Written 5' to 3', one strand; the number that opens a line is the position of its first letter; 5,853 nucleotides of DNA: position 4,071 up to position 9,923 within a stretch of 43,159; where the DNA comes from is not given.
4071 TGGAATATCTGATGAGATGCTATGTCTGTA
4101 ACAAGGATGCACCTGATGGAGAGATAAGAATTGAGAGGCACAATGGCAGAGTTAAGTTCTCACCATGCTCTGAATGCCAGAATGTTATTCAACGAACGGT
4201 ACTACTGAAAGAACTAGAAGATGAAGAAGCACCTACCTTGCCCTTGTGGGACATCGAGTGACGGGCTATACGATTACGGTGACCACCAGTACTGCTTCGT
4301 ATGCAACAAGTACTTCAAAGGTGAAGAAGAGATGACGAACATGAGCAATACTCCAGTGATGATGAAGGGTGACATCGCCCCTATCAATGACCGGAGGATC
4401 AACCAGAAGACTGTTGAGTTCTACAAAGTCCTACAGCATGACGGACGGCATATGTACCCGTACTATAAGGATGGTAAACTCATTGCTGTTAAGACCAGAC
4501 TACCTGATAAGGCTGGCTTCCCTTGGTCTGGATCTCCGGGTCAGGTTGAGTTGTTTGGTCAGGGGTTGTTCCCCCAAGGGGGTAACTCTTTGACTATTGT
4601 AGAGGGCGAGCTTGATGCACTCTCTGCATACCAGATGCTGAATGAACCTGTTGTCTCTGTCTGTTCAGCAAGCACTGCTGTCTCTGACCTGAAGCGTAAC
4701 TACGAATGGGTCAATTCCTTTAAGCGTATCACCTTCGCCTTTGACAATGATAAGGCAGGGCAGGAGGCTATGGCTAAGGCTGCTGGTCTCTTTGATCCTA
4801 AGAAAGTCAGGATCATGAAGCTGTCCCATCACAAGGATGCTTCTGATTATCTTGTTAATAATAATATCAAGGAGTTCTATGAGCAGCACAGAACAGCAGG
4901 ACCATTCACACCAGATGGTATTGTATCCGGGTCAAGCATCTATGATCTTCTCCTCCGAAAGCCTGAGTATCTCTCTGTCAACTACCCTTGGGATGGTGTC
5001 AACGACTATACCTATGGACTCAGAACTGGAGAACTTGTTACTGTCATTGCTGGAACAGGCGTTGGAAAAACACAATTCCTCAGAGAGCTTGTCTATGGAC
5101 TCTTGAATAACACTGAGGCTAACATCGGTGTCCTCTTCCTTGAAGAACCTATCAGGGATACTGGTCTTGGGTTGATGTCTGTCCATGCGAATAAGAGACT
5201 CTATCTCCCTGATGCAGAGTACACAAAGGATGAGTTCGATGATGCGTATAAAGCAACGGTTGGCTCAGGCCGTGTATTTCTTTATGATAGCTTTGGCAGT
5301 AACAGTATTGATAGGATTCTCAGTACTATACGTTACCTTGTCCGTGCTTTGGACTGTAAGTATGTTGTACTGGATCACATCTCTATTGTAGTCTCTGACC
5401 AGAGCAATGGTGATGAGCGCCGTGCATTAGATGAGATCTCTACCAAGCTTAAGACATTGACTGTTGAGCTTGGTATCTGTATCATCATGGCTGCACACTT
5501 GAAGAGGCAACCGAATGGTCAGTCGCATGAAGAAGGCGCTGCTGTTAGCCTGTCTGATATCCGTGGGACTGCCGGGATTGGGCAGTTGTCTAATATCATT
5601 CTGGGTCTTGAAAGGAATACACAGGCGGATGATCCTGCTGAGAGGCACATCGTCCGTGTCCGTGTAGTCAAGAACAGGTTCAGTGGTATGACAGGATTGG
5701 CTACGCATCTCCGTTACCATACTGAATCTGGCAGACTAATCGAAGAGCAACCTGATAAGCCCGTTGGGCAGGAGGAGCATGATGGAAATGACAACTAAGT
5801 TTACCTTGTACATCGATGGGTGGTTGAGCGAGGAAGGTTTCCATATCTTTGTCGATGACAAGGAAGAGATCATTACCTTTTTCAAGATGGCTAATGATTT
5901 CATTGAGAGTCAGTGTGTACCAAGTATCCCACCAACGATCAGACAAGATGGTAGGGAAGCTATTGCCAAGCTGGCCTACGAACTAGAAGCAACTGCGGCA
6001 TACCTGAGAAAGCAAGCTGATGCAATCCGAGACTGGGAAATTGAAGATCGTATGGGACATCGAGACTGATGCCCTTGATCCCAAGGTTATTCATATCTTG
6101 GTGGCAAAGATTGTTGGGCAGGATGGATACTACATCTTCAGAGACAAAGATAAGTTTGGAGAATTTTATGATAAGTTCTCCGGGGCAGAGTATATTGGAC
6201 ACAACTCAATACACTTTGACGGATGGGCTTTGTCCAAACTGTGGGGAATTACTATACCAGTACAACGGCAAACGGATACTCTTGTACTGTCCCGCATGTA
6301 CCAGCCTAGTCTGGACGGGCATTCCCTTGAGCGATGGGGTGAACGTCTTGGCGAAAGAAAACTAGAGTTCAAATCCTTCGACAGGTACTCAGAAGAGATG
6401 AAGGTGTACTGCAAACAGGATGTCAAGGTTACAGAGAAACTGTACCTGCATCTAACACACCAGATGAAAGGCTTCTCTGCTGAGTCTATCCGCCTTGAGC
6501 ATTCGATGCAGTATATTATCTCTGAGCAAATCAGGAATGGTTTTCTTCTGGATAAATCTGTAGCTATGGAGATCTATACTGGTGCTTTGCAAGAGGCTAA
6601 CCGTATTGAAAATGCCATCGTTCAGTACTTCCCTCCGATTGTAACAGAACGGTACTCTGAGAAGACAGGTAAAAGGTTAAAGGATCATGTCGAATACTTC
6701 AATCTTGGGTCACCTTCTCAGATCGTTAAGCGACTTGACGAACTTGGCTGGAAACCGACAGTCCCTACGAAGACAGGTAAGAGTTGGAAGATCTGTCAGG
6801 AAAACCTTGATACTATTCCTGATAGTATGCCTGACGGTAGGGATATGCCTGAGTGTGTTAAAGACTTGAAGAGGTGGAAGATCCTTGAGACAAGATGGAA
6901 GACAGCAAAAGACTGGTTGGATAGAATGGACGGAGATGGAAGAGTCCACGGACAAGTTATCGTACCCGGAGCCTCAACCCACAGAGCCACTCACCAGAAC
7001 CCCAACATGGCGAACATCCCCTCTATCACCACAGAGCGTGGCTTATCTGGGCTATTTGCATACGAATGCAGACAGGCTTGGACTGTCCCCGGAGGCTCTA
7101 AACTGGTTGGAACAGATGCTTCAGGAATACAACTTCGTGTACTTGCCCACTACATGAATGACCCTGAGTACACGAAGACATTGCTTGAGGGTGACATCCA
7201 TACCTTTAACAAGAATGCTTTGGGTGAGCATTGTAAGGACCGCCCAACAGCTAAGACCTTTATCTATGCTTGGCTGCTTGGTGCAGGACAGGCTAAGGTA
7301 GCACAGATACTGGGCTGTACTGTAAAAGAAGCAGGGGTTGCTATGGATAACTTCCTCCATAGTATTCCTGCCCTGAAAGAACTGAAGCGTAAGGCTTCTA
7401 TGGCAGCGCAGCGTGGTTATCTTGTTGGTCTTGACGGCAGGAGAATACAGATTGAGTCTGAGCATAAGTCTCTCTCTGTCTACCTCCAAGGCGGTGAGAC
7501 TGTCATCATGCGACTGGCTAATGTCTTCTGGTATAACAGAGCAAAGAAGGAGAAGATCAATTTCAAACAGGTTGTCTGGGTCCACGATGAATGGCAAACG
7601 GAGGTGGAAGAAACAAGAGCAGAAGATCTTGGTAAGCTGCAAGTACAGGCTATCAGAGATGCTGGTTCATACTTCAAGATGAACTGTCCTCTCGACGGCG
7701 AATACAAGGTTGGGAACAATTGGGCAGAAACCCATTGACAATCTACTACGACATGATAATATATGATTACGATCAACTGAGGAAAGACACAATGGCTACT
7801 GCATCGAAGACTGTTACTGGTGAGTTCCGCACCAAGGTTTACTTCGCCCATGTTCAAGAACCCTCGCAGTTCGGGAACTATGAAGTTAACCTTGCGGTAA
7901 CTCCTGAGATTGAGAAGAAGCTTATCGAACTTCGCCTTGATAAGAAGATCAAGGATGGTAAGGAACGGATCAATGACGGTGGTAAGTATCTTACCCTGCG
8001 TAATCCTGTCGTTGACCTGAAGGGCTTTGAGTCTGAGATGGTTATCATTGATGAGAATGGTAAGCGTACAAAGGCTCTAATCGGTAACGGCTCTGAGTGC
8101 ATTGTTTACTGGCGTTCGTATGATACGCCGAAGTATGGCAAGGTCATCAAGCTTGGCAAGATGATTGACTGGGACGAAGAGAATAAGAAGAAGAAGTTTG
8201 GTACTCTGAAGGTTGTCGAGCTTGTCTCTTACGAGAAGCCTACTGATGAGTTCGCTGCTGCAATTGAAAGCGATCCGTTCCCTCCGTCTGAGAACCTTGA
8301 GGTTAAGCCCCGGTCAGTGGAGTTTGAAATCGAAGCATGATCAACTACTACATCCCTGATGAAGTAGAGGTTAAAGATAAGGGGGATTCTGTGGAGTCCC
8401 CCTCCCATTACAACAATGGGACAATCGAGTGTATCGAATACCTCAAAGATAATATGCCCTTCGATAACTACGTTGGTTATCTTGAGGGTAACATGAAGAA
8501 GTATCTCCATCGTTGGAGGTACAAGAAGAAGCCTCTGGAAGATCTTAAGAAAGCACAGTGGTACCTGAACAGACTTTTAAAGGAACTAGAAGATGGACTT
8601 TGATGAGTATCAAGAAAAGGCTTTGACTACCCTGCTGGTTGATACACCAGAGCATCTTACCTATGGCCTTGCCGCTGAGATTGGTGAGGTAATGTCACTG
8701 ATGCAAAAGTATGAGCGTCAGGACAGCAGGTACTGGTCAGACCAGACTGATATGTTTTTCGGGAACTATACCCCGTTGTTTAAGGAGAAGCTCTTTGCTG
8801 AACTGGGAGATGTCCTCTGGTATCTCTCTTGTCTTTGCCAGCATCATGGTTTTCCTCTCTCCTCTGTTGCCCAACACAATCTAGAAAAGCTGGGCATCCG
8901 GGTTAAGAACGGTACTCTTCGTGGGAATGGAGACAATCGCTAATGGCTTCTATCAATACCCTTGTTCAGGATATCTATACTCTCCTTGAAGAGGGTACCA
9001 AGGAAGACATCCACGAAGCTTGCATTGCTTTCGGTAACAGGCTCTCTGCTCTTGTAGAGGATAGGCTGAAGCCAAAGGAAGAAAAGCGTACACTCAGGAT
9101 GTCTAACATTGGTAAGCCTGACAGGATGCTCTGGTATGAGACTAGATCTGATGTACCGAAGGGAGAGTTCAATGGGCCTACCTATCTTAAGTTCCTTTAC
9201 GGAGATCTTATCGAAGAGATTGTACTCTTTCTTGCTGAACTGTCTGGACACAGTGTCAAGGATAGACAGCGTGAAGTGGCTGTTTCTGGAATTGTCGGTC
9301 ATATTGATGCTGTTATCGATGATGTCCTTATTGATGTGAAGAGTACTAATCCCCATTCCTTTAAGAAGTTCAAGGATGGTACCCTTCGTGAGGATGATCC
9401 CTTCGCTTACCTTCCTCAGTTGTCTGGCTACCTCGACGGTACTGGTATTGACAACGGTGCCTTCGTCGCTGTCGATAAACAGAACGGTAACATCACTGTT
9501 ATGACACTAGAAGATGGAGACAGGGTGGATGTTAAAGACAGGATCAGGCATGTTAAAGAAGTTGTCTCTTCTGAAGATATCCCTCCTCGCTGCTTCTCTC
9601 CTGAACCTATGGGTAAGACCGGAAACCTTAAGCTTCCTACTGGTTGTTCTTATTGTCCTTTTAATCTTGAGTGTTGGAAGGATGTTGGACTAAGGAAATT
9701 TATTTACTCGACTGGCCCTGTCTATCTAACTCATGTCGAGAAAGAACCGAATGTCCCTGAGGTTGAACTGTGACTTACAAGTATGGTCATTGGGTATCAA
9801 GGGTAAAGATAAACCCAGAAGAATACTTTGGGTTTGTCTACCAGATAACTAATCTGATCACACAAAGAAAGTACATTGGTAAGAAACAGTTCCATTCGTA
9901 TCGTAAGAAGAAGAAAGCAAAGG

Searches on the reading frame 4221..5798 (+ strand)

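Call 9: search_protein_families(library=phrogs, max_evalue=0.001, proteins=[window:4221-5798:+])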
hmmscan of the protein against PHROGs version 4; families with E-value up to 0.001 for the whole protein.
window:4221-5798:+ (525 aa): 7 families
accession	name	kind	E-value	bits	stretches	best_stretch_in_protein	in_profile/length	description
phrog_239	-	DNA, RNA and nucleotide metabolism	2.8e-167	560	1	3-517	41-607/801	DNA primase/helicase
phrog_19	-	DNA, RNA and nucleotide metabolism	3.3e-31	109.8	1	255-512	337-584/621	DnaB-like replicative helicase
phrog_243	-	DNA, RNA and nucleotide metabolism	1.4e-19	71.1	1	257-492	22-248/273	DnaB-like replicative helicase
phrog_47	-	DNA, RNA and nucleotide metabolism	2e-14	54.1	1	73-228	178-338/947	DNA primase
phrog_6444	-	DNA, RNA and nucleotide metabolism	5.2e-11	43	1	122-224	260-364/577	DNA primase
phrog_849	-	DNA, RNA and nucleotide metabolism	2.5e-07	31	1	107-213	224-330/435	DNA primase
phrog_11530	-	unknown function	1.8e-05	25.7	1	360-493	13-143/184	-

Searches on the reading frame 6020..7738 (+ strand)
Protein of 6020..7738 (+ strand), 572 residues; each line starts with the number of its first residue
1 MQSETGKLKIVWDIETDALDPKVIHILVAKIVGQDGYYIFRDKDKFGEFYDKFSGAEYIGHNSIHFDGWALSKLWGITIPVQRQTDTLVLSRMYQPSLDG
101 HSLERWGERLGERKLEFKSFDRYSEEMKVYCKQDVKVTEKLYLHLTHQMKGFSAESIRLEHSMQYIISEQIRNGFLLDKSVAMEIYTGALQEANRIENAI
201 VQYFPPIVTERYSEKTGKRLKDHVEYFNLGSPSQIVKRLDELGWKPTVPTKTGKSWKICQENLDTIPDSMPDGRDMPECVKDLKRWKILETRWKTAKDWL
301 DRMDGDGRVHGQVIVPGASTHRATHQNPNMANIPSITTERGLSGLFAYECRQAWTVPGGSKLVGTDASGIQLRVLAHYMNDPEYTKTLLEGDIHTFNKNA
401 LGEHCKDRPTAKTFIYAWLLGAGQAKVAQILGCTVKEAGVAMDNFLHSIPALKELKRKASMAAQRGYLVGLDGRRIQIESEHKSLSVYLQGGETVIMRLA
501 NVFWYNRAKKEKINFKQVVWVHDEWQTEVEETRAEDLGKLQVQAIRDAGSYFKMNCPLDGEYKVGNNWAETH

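Call 9: search_protein_families(library=phrogs, max_evalue=0.001, proteins=[window:6020-7738:+])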
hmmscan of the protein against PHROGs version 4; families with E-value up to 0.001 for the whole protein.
window:6020-7738:+ (572 aa): 10 families
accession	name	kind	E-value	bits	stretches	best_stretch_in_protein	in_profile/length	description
phrog_17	-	DNA, RNA and nucleotide metabolism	1.1e-114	385.9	1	7-571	670-1233/1445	DNA polymerase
phrog_15971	-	DNA, RNA and nucleotide metabolism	1.9e-71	242.2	1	156-572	3-376/376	DNA polymerase I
phrog_6375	-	DNA, RNA and nucleotide metabolism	3.2e-22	80.5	1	421-572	3-204/204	DNA polymerase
phrog_8888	-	DNA, RNA and nucleotide metabolism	6.8e-16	60.1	1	351-530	2-193/295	DNA polymerase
phrog_403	-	DNA, RNA and nucleotide metabolism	3.3e-15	56.8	1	42-152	127-253/321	DNA polymerase exonuclease subunit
phrog_24147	-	DNA, RNA and nucleotide metabolism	1.2e-13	52.1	1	482-572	3-93/93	DNA polymerase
phrog_38876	-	DNA, RNA and nucleotide metabolism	1.4e-07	32.9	1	99-152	43-99/111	DNA polymerase exonuclease subunit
phrog_5995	-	DNA, RNA and nucleotide metabolism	1.7e-05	25.5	1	419-536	5-135/236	DNA polymerase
phrog_16667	-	DNA, RNA and nucleotide metabolism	2.5e-05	25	1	428-527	2-101/229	DNA polymerase I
phrog_23226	-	DNA, RNA and nucleotide metabolism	2.8e-05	23.8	1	306-402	291-380/611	DNA polymerase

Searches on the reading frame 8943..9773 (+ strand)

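Call 9: search_protein_families(library=phrogs, max_evalue=0.001, proteins=[window:8943-9773:+])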
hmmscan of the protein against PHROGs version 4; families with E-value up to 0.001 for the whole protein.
window:8943-9773:+ (276 aa): 2 families
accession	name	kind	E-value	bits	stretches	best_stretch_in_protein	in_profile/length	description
phrog_1990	-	DNA, RNA and nucleotide metabolism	1.8e-40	140.1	1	34-264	21-263/290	Cas4-domain exonuclease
phrog_1706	-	DNA, RNA and nucleotide metabolism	8.7e-19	69.1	1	30-248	24-246/293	CRISPR/Cas system associated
